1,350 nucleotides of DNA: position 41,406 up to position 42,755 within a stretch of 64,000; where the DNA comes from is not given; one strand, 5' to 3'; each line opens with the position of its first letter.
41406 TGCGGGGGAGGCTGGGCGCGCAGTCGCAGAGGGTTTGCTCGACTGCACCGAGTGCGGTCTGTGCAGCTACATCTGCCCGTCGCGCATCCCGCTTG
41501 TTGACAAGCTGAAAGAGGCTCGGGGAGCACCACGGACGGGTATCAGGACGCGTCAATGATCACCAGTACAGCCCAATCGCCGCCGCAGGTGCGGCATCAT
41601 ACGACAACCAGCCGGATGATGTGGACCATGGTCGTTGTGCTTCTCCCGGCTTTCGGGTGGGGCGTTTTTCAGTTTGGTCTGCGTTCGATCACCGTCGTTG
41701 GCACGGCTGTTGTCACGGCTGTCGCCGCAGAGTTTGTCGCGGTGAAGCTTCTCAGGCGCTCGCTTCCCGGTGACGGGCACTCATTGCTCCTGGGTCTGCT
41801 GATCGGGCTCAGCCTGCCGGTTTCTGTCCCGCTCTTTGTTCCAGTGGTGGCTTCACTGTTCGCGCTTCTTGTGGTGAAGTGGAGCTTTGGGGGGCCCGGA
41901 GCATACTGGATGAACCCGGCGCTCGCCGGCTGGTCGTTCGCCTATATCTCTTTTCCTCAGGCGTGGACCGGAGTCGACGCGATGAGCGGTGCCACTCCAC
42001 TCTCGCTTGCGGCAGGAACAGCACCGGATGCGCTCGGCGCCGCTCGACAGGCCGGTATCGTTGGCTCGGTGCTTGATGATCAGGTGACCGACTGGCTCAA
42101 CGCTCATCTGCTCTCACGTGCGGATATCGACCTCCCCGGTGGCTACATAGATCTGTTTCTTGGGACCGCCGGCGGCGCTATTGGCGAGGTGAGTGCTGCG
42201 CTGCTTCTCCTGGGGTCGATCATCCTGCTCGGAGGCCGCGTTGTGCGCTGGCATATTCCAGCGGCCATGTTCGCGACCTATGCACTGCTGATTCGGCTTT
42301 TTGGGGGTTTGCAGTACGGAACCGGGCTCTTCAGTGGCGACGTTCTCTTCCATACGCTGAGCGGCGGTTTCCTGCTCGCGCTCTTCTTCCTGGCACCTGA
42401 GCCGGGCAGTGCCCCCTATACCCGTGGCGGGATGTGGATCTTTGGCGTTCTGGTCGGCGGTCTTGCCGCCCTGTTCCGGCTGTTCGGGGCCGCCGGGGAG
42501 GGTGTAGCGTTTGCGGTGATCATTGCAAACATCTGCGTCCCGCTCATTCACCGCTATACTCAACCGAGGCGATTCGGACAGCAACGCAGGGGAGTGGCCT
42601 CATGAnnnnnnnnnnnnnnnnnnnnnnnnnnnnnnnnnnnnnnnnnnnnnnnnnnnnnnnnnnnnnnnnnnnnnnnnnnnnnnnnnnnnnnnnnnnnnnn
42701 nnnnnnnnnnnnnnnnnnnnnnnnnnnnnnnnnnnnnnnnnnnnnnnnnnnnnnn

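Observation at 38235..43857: Rnf-type cluster with only rnfC-D-E-A: no rnfG or rnfB, and a 505-aa unknown membrane protein coupled in front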

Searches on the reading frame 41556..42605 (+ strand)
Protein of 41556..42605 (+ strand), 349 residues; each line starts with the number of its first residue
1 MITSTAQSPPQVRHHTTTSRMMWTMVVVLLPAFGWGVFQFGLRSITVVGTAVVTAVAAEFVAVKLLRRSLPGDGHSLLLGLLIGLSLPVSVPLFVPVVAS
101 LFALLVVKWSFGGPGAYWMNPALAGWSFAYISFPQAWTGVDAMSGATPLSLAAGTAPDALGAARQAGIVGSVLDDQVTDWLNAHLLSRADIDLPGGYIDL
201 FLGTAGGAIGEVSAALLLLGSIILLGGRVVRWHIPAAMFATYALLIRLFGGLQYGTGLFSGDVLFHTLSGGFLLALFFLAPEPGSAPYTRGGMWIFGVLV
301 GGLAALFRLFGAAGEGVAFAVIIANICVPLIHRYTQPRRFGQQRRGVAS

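Call 3: search_protein_families(library=pfam, proteins=[window:41556-42605:+], max_evalue=0.01)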
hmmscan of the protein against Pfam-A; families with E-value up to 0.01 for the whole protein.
window:41556-42605:+ (349 aa): 1 family
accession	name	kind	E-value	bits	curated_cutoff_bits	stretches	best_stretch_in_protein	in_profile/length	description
PF03116.20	NQR2_RnfD_RnfE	-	2.6e-86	290.1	27.7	1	6-341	2-296/296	NQR2, RnfD, RnfE family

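Call 4: search_protein_families(library=ncbifam, proteins=[window:41556-42605:+], max_evalue=0.01)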
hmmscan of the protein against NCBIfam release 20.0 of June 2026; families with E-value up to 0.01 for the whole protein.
window:41556-42605:+ (349 aa): 6 families
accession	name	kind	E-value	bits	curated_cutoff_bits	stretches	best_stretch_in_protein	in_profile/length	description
TIGR01946.1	rnfD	subfamily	1.8e-61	208.3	207.05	1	10-342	2-327/327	RnfABCDGE type electron transport complex subunit D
NF002011.0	PRK00816.1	equivalog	1.5e-48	165.7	415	2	217-344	227-351/352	electron transport complex subunit RsxD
NF041838.1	rnfD_Methano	equivalog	1.9e-44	152.2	400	2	4-138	3-138/285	Rnf electron transport complex subunit RnfD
NF003756.0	PRK05349.1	equivalog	4.1e-41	141.2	414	2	73-334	149-391/406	NADH:ubiquinone reductase (Na(+)-transporting) subunit B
TIGR01937.1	nqrB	equivalog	5.3e-35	121.1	349.9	1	77-333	152-403/413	NADH:ubiquinone reductase (Na(+)-transporting) subunit B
NF002181.0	PRK01024.1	equivalog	8.8e-19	67.6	792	2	199-336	348-495/503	Na(+)-transporting NADH-quinone reductase subunit B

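Call 37: find_homologous_proteins(query=window:41556-42602:+, max_evalue=1e-10)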
Query window:41556-42602:+ (349 aa): 357 proteins with E <= 1e-10 among 8000 candidates; the best 120 are listed.
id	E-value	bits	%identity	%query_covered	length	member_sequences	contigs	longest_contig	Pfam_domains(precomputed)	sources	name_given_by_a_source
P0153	7.7e-221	750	100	100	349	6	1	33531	PF03116.21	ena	-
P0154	3.2e-137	475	65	98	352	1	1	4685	PF03116.21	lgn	-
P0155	8.0e-107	375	53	94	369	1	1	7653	PF03116.21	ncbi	-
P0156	6.0e-101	356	53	90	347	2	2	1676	PF03116.21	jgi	jgi:electron transport complex protein RnfD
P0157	1.1e-94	335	51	97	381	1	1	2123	PF03116.21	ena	-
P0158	7.1e-94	333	48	98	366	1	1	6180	PF03116.21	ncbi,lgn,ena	-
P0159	2.0e-93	331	49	98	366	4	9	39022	PF03116.21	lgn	-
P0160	5.5e-92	327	49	97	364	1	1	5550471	PF03116.21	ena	-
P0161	7.6e-92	326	48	99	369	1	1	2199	PF03116.21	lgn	-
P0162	1.6e-91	325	49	95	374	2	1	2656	PF03116.21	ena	-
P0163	2.9e-90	321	49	96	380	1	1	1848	PF03116.21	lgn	-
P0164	5.0e-90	320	48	97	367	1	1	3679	PF03116.21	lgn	-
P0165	8.0e-90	319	47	99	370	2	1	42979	PF03116.21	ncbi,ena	-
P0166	2.0e-87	312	48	96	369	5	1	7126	PF03116.21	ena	-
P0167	6.4e-87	310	46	98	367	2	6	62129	PF03116.21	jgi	jgi:electron transport complex protein RnfD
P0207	3.4e-74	268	42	98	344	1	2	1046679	PF03116.21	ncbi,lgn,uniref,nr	ncbi:RnfABCDGE type electron transport complex subunit D [Spirochaeta isovalerica]|uniref:Ion-transl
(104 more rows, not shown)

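Call 58: find_encoding_contigs(protein=P0160, flank=10000, max_places=1)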
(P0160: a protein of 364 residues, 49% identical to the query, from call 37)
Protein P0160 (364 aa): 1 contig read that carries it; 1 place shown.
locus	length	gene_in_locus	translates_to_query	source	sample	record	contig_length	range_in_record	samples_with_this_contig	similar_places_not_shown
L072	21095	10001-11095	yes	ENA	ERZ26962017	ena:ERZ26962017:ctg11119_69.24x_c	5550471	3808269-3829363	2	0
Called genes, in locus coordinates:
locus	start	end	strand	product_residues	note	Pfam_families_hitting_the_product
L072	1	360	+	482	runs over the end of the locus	PF00890:FAD_binding_2 (weak), PF01134:GIDA (weak), PF03486:HI0933_like (faint), PF07992:Pyr_redox_2, PF12831:FAD_oxidored (weak), PF13738:Pyr_redox_3 (weak), PF00070:Pyr_redox, PF02852:Pyr_redox_dim, +1 more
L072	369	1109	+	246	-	PF09335:VTT_dom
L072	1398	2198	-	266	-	PF04784:DUF547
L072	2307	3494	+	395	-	PF01743:PolyA_pol, PF12627:PolyA_pol_RNAbd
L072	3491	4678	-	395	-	PF07719:TPR_2 (faint)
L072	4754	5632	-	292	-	PF03780:Asp23 (weak)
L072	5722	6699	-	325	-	PF00849:PseudoU_synth_2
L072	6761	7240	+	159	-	PF02681:DUF212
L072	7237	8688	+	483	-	-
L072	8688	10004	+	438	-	PF13375:RnfC_N, PF01512:Complex1_51K, PF10531:SLBB, PF12838:Fer4_7, PF13183:Fer4_8, PF13187:Fer4_9, PF13237:Fer4_10, PF14697:Fer4_21 (weak), +5 more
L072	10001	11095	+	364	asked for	PF03116:NQR2_RnfD_RnfE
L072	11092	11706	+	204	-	PF02508:Rnf-Nqr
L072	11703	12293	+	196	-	PF02508:Rnf-Nqr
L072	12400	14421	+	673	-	PF01074:Glyco_hydro_38N (faint), PF03065:Glyco_hydro_57, PF09094:AmyA-A_glucT_m, PF09095:AmyA-gluTrfs_C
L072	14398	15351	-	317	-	PF01555:N6_N4_Mtase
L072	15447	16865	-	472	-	-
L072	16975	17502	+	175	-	-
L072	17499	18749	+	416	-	PF08308:PEGA (weak), PF13432:TPR_16 (faint), PF13428:TPR_14 (faint), PF14559:TPR_19 (faint), PF13174:TPR_6 (faint)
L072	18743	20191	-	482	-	PF00672:HAMP, PF13487:HD_5, PF01966:HD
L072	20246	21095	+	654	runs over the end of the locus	PF06818:Fez1 (faint)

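Call 59: find_encoding_contigs(protein=P0207, flank=10000, max_places=1)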
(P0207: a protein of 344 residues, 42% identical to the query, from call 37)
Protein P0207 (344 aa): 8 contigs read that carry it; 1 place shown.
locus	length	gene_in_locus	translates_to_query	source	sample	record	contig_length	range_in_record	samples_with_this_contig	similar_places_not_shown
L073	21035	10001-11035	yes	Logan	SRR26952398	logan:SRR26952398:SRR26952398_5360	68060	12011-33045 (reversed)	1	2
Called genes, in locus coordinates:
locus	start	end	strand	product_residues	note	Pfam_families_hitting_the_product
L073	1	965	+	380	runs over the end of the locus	PF01743:PolyA_pol, PF12627:PolyA_pol_RNAbd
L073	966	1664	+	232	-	PF02517:Rce1-like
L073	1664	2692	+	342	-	PF01073:3Beta_HSD, PF01370:Epimerase, PF02719:Polysacc_synt_2 (weak), PF04321:RmlD_sub_bind, PF05368:NmrA (weak), PF07993:NAD_binding_4, PF13460:NAD_binding_10, PF16363:GDP_Man_Dehyd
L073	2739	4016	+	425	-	-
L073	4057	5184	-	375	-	PF07719:TPR_2 (faint), PF13181:TPR_8 (faint)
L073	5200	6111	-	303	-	PF03780:Asp23 (faint)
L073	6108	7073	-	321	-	PF00849:PseudoU_synth_2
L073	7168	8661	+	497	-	-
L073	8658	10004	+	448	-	PF13375:RnfC_N, PF01512:Complex1_51K, PF13484:Fer4_16 (faint), PF10531:SLBB, PF13237:Fer4_10, PF12838:Fer4_7 (weak), PF13183:Fer4_8 (weak), PF13187:Fer4_9, +7 more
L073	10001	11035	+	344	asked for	PF03116:NQR2_RnfD_RnfE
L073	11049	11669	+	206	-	PF04205:FMN_bind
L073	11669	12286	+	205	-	PF02508:Rnf-Nqr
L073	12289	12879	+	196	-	PF02508:Rnf-Nqr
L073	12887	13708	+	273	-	PF04060:FeS, PF12838:Fer4_7 (weak), PF13187:Fer4_9 (weak), PF13237:Fer4_10 (weak), PF14697:Fer4_21, PF25160:LdpA_Fe-S-bd, PF00037:Fer4, PF12797:Fer4_2 (weak), +1 more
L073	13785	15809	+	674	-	PF01074:Glyco_hydro_38N, PF03065:Glyco_hydro_57, PF09094:AmyA-A_glucT_m, PF09095:AmyA-gluTrfs_C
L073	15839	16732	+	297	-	PF00877:NLPC_P60, PF02493:MORN (weak)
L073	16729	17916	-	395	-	-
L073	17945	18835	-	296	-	-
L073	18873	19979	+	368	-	PF03448:MgtE_N (faint), PF14842:FliG_N, PF14841:FliG_M, PF01706:FliG_C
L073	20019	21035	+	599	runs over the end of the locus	PF01411:tRNA-synt_2c, PF07973:tRNA_SAD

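Call 60: find_encoding_contigs(protein=P0154, flank=10000, max_places=1)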
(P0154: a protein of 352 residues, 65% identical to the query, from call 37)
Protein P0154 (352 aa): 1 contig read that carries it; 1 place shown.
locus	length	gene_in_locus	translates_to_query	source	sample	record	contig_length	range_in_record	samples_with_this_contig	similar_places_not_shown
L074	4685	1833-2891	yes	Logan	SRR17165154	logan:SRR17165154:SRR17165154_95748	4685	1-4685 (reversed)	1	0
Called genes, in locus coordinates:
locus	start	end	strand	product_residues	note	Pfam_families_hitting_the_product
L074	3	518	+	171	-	?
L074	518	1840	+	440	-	PF13375:RnfC_N, PF01512:Complex1_51K, PF10531:SLBB, PF13746:Fer4_18 (faint), PF12838:Fer4_7, PF13183:Fer4_8, PF13187:Fer4_9, PF13237:Fer4_10 (weak), +3 more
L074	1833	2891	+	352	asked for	PF03116:NQR2_RnfD_RnfE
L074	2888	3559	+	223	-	PF02508:Rnf-Nqr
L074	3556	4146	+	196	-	PF02508:Rnf-Nqr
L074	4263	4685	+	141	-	?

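Call 61: find_encoding_contigs(protein=P0155, flank=10000, max_places=1)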
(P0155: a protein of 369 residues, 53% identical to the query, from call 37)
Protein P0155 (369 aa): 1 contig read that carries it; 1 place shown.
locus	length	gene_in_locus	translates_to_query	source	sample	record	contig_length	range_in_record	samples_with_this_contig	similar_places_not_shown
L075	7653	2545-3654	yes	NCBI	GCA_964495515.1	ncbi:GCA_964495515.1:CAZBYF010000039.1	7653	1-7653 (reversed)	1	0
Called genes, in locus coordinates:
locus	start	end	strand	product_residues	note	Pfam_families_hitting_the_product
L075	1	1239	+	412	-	?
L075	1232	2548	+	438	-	PF13375:RnfC_N, PF01512:Complex1_51K, PF10531:SLBB, PF12838:Fer4_7 (weak), PF13183:Fer4_8, PF13187:Fer4_9, PF13237:Fer4_10, PF13534:Fer4_17 (weak), +5 more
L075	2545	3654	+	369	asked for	PF03116:NQR2_RnfD_RnfE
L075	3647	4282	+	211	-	PF02508:Rnf-Nqr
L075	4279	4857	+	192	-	PF02508:Rnf-Nqr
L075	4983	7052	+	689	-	-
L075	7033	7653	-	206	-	?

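Call 64: search_solved_structures(query=window:41556-42602:+, show_alignments=3)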
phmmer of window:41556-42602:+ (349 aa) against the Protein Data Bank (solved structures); distinct sequences matched with E-value up to 0.001: 6.
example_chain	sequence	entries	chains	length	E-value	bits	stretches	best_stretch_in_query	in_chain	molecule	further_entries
7zc6_D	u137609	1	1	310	1.9e-44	155.4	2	5-163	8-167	RnfD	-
9eri_D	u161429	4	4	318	1.7e-40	142.4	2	4-152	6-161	Na(+)-translocating ferredoxin:NAD(+) oxidoreductase complex subunit D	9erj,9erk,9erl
8ahx_D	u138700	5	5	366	2.3e-34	122.2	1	7-346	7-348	Ion-translocating oxidoreductase complex subunit D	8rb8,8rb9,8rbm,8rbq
9lrr_B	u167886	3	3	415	8.8e-26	94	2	197-338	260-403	Na(+)-translocating NADH-quinone reductase subunit B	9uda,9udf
7xk3_B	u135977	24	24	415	9.6e-26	93.8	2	197-338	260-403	Na(+)-translocating NADH-quinone reductase subunit B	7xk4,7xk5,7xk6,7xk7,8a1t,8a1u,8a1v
9ud3_B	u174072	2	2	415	1e-24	90.4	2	197-338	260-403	Na(+)-translocating NADH-quinone reductase subunit B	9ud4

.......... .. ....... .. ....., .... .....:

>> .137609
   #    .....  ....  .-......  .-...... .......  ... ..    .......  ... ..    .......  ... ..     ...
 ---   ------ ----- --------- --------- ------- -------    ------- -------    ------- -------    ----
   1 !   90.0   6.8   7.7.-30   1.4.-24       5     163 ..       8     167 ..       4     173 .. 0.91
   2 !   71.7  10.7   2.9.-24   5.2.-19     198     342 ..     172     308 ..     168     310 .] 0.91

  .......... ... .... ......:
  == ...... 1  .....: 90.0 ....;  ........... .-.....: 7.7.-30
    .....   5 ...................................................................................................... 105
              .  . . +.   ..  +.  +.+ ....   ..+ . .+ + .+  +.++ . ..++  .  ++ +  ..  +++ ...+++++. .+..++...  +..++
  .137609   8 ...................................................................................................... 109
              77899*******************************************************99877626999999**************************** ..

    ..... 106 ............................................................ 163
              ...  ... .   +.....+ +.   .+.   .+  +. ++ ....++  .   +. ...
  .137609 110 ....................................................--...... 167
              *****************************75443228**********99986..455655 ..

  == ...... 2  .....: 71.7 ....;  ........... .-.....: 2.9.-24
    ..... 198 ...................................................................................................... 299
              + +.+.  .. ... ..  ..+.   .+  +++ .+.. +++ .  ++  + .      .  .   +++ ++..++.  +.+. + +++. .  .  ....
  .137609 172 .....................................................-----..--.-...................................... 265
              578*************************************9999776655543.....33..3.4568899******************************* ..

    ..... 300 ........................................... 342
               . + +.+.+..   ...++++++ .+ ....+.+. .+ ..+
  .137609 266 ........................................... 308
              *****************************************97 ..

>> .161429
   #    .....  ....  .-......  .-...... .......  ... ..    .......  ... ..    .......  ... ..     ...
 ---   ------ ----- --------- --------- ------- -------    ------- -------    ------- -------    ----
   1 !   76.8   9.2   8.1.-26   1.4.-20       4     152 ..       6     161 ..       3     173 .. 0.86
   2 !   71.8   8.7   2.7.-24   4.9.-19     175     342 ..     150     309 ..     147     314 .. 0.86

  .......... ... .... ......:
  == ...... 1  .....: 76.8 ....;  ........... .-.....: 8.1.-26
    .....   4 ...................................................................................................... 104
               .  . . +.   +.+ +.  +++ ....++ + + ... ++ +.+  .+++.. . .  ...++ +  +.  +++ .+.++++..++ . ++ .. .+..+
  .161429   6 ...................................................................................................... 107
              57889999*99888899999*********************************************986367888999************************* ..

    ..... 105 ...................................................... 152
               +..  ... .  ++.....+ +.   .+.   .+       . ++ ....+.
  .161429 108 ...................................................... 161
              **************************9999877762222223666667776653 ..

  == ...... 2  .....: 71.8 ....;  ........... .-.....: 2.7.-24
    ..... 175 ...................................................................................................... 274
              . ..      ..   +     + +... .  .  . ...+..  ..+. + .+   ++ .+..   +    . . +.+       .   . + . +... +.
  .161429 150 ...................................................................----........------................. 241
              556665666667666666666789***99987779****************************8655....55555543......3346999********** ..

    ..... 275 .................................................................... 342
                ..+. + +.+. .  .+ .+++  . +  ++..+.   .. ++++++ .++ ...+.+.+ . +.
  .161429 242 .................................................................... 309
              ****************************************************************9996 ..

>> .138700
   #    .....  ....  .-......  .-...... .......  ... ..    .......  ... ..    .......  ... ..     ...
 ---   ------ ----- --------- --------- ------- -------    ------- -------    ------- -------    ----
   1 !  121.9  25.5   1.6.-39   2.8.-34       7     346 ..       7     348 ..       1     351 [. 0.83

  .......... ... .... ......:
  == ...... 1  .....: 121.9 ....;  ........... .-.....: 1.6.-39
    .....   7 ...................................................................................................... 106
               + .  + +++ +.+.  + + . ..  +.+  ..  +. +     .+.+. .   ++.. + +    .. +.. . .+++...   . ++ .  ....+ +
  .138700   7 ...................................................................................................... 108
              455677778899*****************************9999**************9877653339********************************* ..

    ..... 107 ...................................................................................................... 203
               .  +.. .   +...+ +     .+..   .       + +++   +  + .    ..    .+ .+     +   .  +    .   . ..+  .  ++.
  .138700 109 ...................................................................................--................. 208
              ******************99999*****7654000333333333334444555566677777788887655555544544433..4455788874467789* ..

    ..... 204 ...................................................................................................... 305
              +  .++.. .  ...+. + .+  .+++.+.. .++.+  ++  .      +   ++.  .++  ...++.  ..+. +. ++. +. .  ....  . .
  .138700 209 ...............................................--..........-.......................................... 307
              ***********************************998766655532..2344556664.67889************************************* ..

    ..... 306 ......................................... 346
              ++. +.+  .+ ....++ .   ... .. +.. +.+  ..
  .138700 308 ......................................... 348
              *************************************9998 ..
